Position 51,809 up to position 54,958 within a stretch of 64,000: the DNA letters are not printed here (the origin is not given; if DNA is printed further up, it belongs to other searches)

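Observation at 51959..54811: In-frame fusion of a tungsten/molybdenum-type aldehyde:ferredoxin oxidoreductase with an Fe-alcohol dehydrogenase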

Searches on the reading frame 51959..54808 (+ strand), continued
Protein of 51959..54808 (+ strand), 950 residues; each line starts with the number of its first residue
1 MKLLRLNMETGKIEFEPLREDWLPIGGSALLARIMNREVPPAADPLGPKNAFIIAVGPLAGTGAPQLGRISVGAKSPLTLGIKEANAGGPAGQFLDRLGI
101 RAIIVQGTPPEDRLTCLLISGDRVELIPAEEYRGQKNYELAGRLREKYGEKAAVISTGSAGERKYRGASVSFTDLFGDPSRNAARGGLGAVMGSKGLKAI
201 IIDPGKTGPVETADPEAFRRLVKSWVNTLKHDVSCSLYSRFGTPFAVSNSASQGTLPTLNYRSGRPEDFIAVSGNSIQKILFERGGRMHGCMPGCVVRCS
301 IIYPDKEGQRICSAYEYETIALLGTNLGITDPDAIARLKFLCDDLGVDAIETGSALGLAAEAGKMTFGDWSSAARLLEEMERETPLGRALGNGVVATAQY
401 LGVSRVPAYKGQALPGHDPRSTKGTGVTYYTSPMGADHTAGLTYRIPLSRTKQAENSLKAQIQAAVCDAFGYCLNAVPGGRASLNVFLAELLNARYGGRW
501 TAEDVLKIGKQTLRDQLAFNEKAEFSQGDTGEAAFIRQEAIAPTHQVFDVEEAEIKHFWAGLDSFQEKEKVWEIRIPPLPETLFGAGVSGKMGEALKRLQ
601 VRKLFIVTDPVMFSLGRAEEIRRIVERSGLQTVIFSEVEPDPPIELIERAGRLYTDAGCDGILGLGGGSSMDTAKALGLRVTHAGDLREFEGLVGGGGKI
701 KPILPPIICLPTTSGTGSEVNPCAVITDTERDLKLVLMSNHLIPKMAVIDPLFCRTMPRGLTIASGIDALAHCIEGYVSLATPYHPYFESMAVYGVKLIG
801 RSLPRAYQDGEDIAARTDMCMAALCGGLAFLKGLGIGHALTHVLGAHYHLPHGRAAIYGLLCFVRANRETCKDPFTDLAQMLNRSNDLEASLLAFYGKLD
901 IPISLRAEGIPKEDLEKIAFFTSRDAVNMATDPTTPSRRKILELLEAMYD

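Call 27: search_protein_families(library=ncbifam, proteins=[L024:4448-5620:+, L024:5649-6524:+, L060:15860-17563:+, L060:17560-18303:+, L026:6552-8324:+, L053:4019-5224:+, L022:16132-17709:+, L030:18582-19598:+, L029:2932-4740:-, L041:5524-7341:-], max_evalue=1e-10)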
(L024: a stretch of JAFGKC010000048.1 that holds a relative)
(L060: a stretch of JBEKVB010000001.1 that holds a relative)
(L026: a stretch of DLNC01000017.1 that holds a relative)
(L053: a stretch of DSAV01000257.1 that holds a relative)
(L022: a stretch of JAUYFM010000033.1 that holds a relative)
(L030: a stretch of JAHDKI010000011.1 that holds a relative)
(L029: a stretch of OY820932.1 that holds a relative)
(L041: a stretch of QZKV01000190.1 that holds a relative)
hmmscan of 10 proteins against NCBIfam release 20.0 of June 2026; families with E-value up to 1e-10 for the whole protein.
L024:4448-5620:+ (390 aa): 3 families
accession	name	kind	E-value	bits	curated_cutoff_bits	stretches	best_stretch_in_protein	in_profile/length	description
NF001913.0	PRK00696.1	equivalog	1.6e-164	547.5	370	1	1-386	1-387/388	ADP-forming succinate--CoA ligase subunit beta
TIGR01016.1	sucCoAbeta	subfamily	1.5e-154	514.6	375.55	1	1-383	1-384/386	succinate-CoA ligase subunit beta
NF010647.0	PRK14046.1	equivalog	1.7e-138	461.9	604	1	1-387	1-388/392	malate--CoA ligase subunit beta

L024:5649-6524:+ (291 aa): 6 families
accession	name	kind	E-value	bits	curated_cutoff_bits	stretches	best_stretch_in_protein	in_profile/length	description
NF004230.0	PRK05678.1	equivalog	6.3e-134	445.7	336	1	1-290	1-290/291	succinate--CoA ligase subunit alpha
TIGR01019.1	sucCoAalpha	subfamily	8.1e-132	438.9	353.2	1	3-288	1-286/286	succinate--CoA ligase subunit alpha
TIGR02717.1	AcCoA-syn-alpha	equivalog_domain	8e-22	77.5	567.15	1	46-277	47-277/447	acetate--CoA ligase alpha subunit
NF045494.1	AcCoALig_Archglob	equivalog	6e-13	48.1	1200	1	48-253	266-471/665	acetate--CoA ligase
NF045493.1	HydDutCoALig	equivalog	1.4e-12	47.1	1300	1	74-254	74-263/698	4-hydroxybutyrate--CoA ligase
NF004760.0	PRK06091.1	subfamily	2.8e-11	42.6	433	1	63-237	115-289/555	acyl-CoA synthetase FdrA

L060:15860-17563:+ (567 aa): 27 families (the best 25 are shown)
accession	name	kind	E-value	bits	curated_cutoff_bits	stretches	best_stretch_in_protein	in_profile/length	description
TIGR01812.1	sdhA_frdA_Gneg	subfamily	2e-233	776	567.3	1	5-567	1-568/568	succinate dehydrogenase or fumarate reductase, flavoprotein subunit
NF004724.0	PRK06069.1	subfamily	3e-208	692.7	826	1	2-567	4-577/577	succinate dehydrogenase/fumarate reductase flavoprotein subunit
TIGR01816.1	sdhA_forward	equivalog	1.1e-196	654.5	727.35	1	4-562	3-579/584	succinate dehydrogenase flavoprotein subunit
NF004613.0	PRK05945.1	equivalog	5e-194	646.1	824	1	1-567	1-575/575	succinate dehydrogenase/fumarate reductase flavoprotein subunit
NF006686.0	PRK09231.1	equivalog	1.6e-181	604.9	854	1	2-567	4-581/598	fumarate reductase (quinol) flavoprotein subunit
TIGR01176.1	fum_red_Fp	equivalog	1.2e-176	588.8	932.7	1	2-567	2-579/580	fumarate reductase (quinol) flavoprotein subunit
NF005037.0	PRK06452.1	equivalog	2.5e-171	571.1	862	1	2-567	4-566/566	succinate dehydrogenase flavoprotein subunit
NF006383.0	PRK08626.1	equivalog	6.1e-167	556.7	663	2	109-566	133-597/657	fumarate reductase flavoprotein subunit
NF042982.1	MFR_Fp_SdhA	equivalog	2e-163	545.1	1100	1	3-566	47-612/612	8-methylmenaquinol:fumarate reductase flavoprotein subunit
NF004900.0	PRK06263.1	equivalog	1.1e-143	479.8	718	1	2-544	6-538/546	fumarate reductase (CoM/CoB) subunit TfrA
NF006392.0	PRK08641.1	equivalog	1.3e-132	443.4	855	1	4-567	4-579/593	succinate dehydrogenase flavoprotein subunit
NF005866.0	PRK07803.1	equivalog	2.4e-122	409.2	819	2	3-269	8-290/631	fumarate reductase/succinate dehydrogenase flavoprotein subunit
TIGR01811.1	sdhA_Bsu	subfamily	9.6e-116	387.8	541.35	1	6-567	1-603/603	succinate dehydrogenase (quinone) flavoprotein subunit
TIGR00551.1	nadB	equivalog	3.8e-114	382.1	452.75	1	4-526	3-488/489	L-aspartate oxidase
NF005636.0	PRK07395.1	subfamily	2.3e-109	366.2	723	1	3-543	12-550/560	L-aspartate oxidase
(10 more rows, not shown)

L060:17560-18303:+ (247 aa): 12 families
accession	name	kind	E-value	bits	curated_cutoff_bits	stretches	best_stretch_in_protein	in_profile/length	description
NF004616.0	PRK05950.1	subfamily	1.7e-83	279.4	228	1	6-237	5-237/238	succinate dehydrogenase iron-sulfur subunit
TIGR00384.1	dhsB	subfamily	2.7e-74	249.3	88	1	11-227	1-219/222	succinate dehydrogenase and fumarate reductase iron-sulfur protein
NF009227.0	PRK12577.1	equivalog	3e-69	233.2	349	1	8-239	4-244/330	succinate dehydrogenase/fumarate reductase iron-sulfur subunit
NF009226.0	PRK12576.1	equivalog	3.9e-66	223.6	344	1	8-233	11-239/317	succinate dehydrogenase/fumarate reductase iron-sulfur subunit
NF009051.0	PRK12385.1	equivalog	3.1e-60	203.6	333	1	3-226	3-225/244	succinate dehydrogenase/fumarate reductase iron-sulfur subunit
NF010071.0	PRK13552.1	equivalog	8.4e-57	192.2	264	1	7-237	5-239/241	fumarate reductase iron-sulfur subunit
NF009225.0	PRK12575.1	subfamily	4.2e-56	190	443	1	4-235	2-232/235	succinate dehydrogenase/fumarate reductase iron-sulfur subunit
NF004898.0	PRK06259.1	equivalog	9.2e-49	166.4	385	1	13-237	10-220/488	fumarate reductase (CoM/CoB) subunit TfrB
NF042952.1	MFR_FeS_SdhB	equivalog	8e-40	136.8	600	1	29-240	21-238/320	8-methylmenaquinol:fumarate reductase iron-sulfur subunit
NF006391.0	PRK08640.1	equivalog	6.2e-38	130.1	244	1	5-243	5-249/254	succinate dehydrogenase iron-sulfur subunit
NF009052.0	PRK12386.1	equivalog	1.3e-31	109.6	256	1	9-239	7-237/255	succinate dehydrogenase/fumarate reductase iron-sulfur subunit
NF005746.0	PRK07570.1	subfamily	5.4e-22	78.3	243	1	16-240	10-247/250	succinate dehydrogenase/fumarate reductase iron-sulfur subunit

L026:6552-8324:+ (590 aa): 1 family
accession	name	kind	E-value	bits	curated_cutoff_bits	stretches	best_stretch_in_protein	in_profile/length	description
TIGR01117.1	mmdA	subfamily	4.4e-45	154.4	998.8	1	42-572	11-511/512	methylmalonyl-CoA decarboxylase subunit alpha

L053:4019-5224:+ (401 aa): 5 families
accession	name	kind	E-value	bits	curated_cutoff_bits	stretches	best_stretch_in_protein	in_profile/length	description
TIGR03136.1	malonate_biotin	equivalog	4.3e-157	523.5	596.9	1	6-399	3-395/399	Na+-transporting malonate decarboxylase, carboxybiotin decarboxylase subunit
TIGR01109.1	Na_pump_decarbB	subfamily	1.4e-59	202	190.6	1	26-395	1-354/354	sodium ion-translocating decarboxylase subunit beta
NF012020.0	PRK15476.1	subfamily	3.6e-42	144.9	820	1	100-397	126-427/433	oxaloacetate decarboxylase subunit beta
NF012021.0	PRK15477.1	subfamily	3.7e-42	144.9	824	1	100-397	126-427/433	oxaloacetate decarboxylase subunit beta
NF012019.0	PRK15475.1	subfamily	1.1e-41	143.3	822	1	100-397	126-427/433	oxaloacetate decarboxylase subunit beta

L022:16132-17709:+ (525 aa): 44 families (the best 25 are shown)
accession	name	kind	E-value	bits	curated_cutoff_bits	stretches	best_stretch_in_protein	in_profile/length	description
NF005760.0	PRK07586.1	equivalog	3.3e-190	633.5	363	1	9-524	1-514/514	acetolactate synthase large subunit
NF009122.0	PRK12474.1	subfamily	2.5e-154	514.9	835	1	8-523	4-517/518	hypothetical protein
NF005485.1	PRK07092.1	equivalog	1.9e-60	205.2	493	1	21-524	13-518/523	benzoylformate decarboxylase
NF006122.0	PRK08266.1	subfamily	1.7e-34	119.3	571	2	353-522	359-522/543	hypothetical protein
NF006052.0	PRK08199.1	subfamily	4.2e-33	114.5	539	2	340-523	360-536/559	thiamine pyrophosphate protein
NF006016.1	PRK08155.1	equivalog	2.9e-31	108.5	870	2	9-233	3-231/554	acetolactate synthase large subunit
TIGR00118.1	acolac_lg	equivalog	1.8e-30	106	538.35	2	9-219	1-216/557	biosynthetic-type acetolactate synthase large subunit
NF006524.0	PRK08978.1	equivalog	5.4e-29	100.9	738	2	343-523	348-523/548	acetolactate synthase 2 catalytic subunit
NF006187.0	PRK08322.1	equivalog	1.3e-28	99.7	509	1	9-234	2-228/548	acetolactate synthase large subunit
NF006378.0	PRK08617.1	equivalog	9.7e-28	96.8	510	1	6-227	5-228/556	acetolactate synthase AlsS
NF006203.0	PRK08327.1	equivalog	4.8e-27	94.7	456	1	7-106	7-111/571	thiamine pyrophosphate-requiring protein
NF004919.0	PRK06276.1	equivalog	9.8e-27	93.5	866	2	383-524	402-538/582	acetolactate synthase large subunit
NF005470.0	PRK07064.1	equivalog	3.4e-26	92.4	495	1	348-522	359-527/552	thiamine pyrophosphate-binding protein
NF005712.0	PRK07524.1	subfamily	8.4e-25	87.2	500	1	342-521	354-526/536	5-guanidino-2-oxopentanoate decarboxylase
NF006319.0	PRK08527.1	equivalog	1.8e-24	86.1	905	1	350-523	369-537/565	acetolactate synthase large subunit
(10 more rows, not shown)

L030:18582-19598:+ (338 aa): 22 families
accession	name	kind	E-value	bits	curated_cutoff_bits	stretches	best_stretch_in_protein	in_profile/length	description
TIGR02824.1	quinone_pig3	subfamily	4.6e-132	440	296.8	1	13-336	2-325/325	putative NAD(P)H quinone oxidoreductase, PIG3 family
NF041183.1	Pks2_ls1_myc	equivalog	4.6e-47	159.7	2400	1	37-336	1431-1729/2086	sulfolipid-1 biosynthesis phthioceranic/hydroxyphthioceranic acid synthase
NF008024.0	PRK10754.1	subfamily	6.4e-33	114.2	348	1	15-331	5-322/327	NADPH:quinone reductase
NF010344.0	PRK13771.1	subfamily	9.7e-31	107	349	1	103-336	116-333/334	putative alcohol dehydrogenase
NF041172.1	AcrlCoa_red_Thmprot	equivalog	5e-30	104.6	500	1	103-335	116-333/334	acryloyl-CoA reductase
TIGR01751.1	crot-CoA-red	equivalog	5.3e-29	101.1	378.55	1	100-333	137-384/398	crotonyl-CoA carboxylase/reductase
TIGR02817.1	adh_fam_1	subfamily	7.4e-27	94.7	284.05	1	32-335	23-334/336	zinc-binding alcohol dehydrogenase family protein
TIGR02823.1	oxido_YhdH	subfamily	2.8e-25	88.8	297.25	1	35-336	23-324/324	acrylyl-CoA reductase family protein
NF041097.1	keto_inos_dh_IolM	equivalog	1.5e-19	69.9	450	1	100-333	148-387/389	scyllo-inosose 3-dehydrogenase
NF006940.0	PRK09422.1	equivalog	3.4e-19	69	344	1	102-336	114-335/338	alcohol dehydrogenase AdhP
NF003808.0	PRK05396.1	equivalog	8.6e-19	67.6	380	1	103-336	119-340/341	L-threonine 3-dehydrogenase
NF058644.1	CurcmRedCuraProt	equivalog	1.9e-18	66.6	440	1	25-337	17-334/336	NADPH-dependent curcumin/dihydrocurcumin reductase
TIGR00692.1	tdh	equivalog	6.2e-18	64.9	458.35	1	103-334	117-338/340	L-threonine 3-dehydrogenase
NF047908.1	AldhRedAhr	equivalog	5.1e-13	48.6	470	1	102-277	119-287/335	NADPH-dependent aldehyde reductase Ahr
NF051456.1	acrylyl_AcuI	equivalog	9.1e-13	47.7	440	1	36-336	25-324/325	acrylyl-CoA reductase (NADPH)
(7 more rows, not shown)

L029:2932-4740:- (602 aa): 77 families (the best 25 are shown)
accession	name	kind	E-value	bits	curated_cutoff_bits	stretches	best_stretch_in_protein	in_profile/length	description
NF004837.0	PRK06187.1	subfamily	8.5e-64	215.7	476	2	12-295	5-292/531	long-chain-fatty-acid--CoA ligase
NF038343.1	ligase_FadD11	exception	1.2e-57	195.7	950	1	42-601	24-581/585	fatty acid--CoA ligase FadD11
NF041592.1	carboxyl_red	equivalog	3.1e-48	164.2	1300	1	155-602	208-620/1160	carboxylic acid reductase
NF002966.0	PRK03640.1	equivalog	5.4e-43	147.3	556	2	40-295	21-260/483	o-succinylbenzoate--CoA ligase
NF005801.1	PRK07656.1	equivalog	3.4e-42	144.7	657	2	34-274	14-263/500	FadD3 family acyl-CoA ligase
NF005702.0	PRK07514.1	subfamily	9.7e-41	139.7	558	2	43-254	26-234/506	malonyl-CoA synthase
NF004114.0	PRK05605.1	equivalog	2.7e-40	138.3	766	2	359-530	365-537/575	long-chain-fatty-acid--CoA ligase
NF052269.1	Staph_lig_FadD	equivalog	4.1e-39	134.3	650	2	44-276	26-251/499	long-chain-fatty-acid--CoA ligase FadD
NF006181.0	PRK08314.1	subfamily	1.1e-38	132.8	705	2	353-484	340-470/563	long-chain-fatty-acid--CoA ligase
NF005307.0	PRK06839.1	equivalog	3.8e-38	131.4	748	2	40-298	21-272/496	o-succinylbenzoate--CoA ligase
TIGR03098.1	ligase_PEP_1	hypoth_equivalog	7.2e-37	127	592.35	1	42-277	21-264/517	acyl-CoA ligase (AMP-forming), exosortase A system-associated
TIGR01733.1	AA-adenyl-dom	subfamily_domain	4.6e-36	124.5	317.4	2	48-311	1-254/409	amino acid adenylation domain-containing protein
NF006182.0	PRK08316.1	subfamily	1.2e-35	123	663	1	17-269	13-265/523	fatty acyl-CoA synthetase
NF009233.0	PRK12583.1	subfamily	5.9e-35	120.7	832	2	17-272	20-299/558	fatty acid CoA ligase family protein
NF004511.1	PRK05852.1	equivalog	2.9e-33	115.3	650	2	40-296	20-278/505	FadD7 family fatty acid--CoA ligase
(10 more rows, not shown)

L041:5524-7341:- (605 aa): 12 families
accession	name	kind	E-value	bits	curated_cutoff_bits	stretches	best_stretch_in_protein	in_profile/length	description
NF042972.1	AcrlCoAredClosAcrC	equivalog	1e-47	162.7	640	1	80-451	40-370/378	acryloyl-CoA reductase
NF058590.1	AcCoDHFadEBacil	equivalog_domain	5.8e-37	127.5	600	1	39-505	26-461/586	acyl-CoA dehydrogenase FadE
NF043006.1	CyhCrbnylCoADH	equivalog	3.6e-33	115.1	650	1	132-458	93-375/380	cyclohexane-1-carbonyl-CoA dehydrogenase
NF045552.1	GlutCoADH_Des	equivalog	9.7e-28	97.4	470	1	38-334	9-281/387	glutaryl-CoA dehydrogenase Acd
NF042439.1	SulpropCoADesulf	equivalog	3e-24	85.5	600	1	85-329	33-267/379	3-sulfinopropanoyl-CoA desulfinase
NF045652.1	ProlPCPDhRedW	equivalog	2.7e-22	79.1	650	1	73-325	28-267/376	L-prolyl-[peptidyl-carrier protein] dehydrogenase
NF008997.0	PRK12341.1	equivalog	9.2e-21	74.3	537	1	92-449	53-368/382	acyl-CoA dehydrogenase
NF008594.0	PRK11561.1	equivalog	1.8e-17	62.9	545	1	162-483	182-459/540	isovaleryl-CoA dehydrogenase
NF002885.1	PRK03354.1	equivalog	5.7e-14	51.9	540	0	95-200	56-158/378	crotonobetainyl-CoA dehydrogenase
TIGR03207.1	cyc_hxne_CoA_dh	equivalog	9.5e-14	50.9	575.35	1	89-332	45-273/372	cyclohexanecarboxyl-CoA dehydrogenase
NF053553.1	prodigi_MBC_PigA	equivalog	1.6e-13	50.5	500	1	81-449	41-371/381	prodigiosin MBC biosynthesis dehydrogenase PigA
NF007000.1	PRK09463.1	subfamily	5.6e-12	44.8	600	0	79-181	76-180/726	acyl-CoA dehydrogenase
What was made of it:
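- In group-B loci, propanol/propionate would also fit the methylmalonyl-CoA pathway genes (call 27).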

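Call 29: search_protein_representatives(protein=window:51959-54808:+)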
Query: 950 residues. Proteins with E-value up to 0.001 (for the whole library): 27185; up to 1e-10: 16111; up to 1e-30: 3875. The best 150 are listed.
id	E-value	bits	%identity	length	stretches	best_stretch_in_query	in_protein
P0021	0.0e+00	1750.9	77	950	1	1-949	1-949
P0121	3.9e-284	961.6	61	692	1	1-687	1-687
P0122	3.9e-252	855.7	53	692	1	257-948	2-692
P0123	1.3e-186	638.9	54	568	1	1-565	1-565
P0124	2.8e-185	634.4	55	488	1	462-949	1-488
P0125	1.6e-165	569.0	38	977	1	23-880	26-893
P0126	4.5e-142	491.4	66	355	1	67-418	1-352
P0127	1.3e-138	480.0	45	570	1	1-564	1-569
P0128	2.2e-136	472.6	44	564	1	2-561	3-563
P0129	1.8e-132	459.7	33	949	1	5-928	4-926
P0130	3.1e-132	458.9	44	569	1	2-556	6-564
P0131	2.3e-128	446.1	51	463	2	200-566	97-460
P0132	1.0e-125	437.3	40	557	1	2-551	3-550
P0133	1.2e-125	437.1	43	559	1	1-559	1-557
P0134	4.2e-125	435.3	43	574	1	3-556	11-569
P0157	1.5e-111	390.4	35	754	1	1-732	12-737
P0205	5.8e-96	338.9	34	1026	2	582-927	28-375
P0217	5.2e-91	322.5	40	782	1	22-557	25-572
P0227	3.7e-83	296.5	35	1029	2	594-888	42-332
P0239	9.9e-71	255.3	32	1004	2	25-446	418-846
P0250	2.1e-67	244.3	37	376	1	582-941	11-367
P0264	9.8e-62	225.6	31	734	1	2-556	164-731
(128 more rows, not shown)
